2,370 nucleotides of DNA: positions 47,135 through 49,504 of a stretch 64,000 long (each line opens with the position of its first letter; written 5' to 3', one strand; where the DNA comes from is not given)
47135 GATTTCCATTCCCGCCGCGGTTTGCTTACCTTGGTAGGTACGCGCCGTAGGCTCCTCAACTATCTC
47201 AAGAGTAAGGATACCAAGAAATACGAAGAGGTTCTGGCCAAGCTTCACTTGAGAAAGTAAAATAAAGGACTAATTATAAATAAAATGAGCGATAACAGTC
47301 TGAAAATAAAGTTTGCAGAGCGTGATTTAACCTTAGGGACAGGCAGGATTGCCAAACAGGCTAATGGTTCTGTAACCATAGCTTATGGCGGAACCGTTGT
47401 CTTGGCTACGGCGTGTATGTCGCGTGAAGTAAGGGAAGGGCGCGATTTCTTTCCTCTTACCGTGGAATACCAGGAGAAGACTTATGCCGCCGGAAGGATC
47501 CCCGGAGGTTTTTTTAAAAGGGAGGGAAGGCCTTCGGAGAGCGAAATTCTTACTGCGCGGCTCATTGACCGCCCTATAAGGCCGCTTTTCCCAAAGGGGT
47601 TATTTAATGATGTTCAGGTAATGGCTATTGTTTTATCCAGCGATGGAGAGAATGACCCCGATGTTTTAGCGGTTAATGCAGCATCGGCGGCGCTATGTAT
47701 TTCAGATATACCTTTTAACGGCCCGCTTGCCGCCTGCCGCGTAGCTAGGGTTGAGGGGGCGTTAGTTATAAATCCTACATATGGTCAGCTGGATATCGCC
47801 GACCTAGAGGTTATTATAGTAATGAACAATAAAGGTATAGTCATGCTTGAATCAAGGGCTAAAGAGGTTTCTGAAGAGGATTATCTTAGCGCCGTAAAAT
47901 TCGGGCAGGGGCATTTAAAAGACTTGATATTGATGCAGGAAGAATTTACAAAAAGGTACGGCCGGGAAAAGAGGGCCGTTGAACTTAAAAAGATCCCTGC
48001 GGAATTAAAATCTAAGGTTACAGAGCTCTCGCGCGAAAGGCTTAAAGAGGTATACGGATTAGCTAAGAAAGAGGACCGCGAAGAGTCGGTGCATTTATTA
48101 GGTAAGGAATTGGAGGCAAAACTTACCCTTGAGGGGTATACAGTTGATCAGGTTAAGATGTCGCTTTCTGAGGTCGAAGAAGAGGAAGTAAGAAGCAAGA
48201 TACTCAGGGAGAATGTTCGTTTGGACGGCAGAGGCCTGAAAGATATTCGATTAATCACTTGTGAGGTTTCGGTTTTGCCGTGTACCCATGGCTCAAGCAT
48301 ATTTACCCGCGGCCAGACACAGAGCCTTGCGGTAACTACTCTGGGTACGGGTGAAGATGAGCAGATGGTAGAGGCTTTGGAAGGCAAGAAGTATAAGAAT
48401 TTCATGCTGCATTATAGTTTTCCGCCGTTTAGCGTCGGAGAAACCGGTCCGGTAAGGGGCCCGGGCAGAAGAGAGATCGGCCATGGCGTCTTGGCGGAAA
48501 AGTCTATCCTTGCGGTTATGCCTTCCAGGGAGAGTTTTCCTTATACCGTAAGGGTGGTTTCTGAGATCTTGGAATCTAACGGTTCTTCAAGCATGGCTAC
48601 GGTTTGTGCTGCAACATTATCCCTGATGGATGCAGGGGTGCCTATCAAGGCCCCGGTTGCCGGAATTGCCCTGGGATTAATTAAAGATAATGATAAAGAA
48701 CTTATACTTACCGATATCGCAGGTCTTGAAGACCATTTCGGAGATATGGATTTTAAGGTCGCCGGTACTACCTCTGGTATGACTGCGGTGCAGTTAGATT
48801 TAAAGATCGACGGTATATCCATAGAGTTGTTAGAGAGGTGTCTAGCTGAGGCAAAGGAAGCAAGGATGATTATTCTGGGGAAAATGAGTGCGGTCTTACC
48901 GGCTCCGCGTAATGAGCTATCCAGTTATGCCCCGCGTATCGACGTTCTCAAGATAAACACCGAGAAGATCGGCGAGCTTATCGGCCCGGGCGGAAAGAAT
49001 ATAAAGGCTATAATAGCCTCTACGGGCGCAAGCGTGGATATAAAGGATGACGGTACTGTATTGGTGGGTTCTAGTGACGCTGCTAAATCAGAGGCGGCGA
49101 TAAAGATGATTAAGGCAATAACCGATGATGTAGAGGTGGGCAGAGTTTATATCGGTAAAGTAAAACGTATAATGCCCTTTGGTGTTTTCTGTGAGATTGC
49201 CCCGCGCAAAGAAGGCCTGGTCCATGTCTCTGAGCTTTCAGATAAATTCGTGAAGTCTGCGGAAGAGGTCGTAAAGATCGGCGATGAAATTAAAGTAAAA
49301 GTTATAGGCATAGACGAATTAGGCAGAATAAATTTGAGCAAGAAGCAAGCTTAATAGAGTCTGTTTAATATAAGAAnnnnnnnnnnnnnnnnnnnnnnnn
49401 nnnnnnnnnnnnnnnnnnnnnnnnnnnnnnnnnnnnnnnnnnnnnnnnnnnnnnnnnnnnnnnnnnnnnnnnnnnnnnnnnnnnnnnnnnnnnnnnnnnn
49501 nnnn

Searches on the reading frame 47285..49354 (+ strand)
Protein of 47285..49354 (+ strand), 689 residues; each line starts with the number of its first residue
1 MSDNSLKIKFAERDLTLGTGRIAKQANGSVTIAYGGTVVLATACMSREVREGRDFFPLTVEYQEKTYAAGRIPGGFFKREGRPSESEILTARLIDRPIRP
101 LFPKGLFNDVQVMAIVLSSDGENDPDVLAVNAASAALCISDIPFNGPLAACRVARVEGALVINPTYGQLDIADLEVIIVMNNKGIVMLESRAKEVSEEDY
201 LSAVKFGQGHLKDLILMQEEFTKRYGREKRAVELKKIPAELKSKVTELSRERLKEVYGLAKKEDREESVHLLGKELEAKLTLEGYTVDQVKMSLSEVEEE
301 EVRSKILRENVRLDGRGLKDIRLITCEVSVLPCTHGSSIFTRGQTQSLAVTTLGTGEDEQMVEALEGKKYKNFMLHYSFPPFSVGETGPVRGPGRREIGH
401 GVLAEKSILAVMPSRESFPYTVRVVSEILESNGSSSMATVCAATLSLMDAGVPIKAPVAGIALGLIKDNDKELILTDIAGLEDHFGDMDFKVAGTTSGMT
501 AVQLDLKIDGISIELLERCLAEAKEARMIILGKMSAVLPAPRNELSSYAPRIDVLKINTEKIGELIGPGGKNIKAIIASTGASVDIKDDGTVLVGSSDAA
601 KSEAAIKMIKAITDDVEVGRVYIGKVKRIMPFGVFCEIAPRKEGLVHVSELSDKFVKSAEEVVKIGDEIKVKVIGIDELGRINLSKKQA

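Call 13: search_protein_families(library=pfam, proteins=[window:47285-49354:+], max_evalue=1e-8)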
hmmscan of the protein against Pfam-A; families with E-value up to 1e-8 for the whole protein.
window:47285-49354:+ (689 aa): 5 families
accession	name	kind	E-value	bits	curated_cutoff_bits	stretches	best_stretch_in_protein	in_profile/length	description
PF01138.27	RNase_PH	-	1e-60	204.3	25.5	2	13-143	3-130/130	3' exoribonuclease family, domain 1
PF00575.29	S1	-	3.6e-17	63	22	1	616-687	2-74/74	S1 RNA binding domain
PF03725.20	RNase_PH_C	-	5.6e-14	52.3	20.8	0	146-208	1-65/67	3' exoribonuclease family, domain 2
PF03726.19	PNPase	-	6e-12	46.3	24.6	1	240-316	1-80/81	Polyribonucleotide nucleotidyltransferase, RNA binding domain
PF00013.35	KH_1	-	1.9e-09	37.6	21.5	1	554-610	3-65/66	KH domain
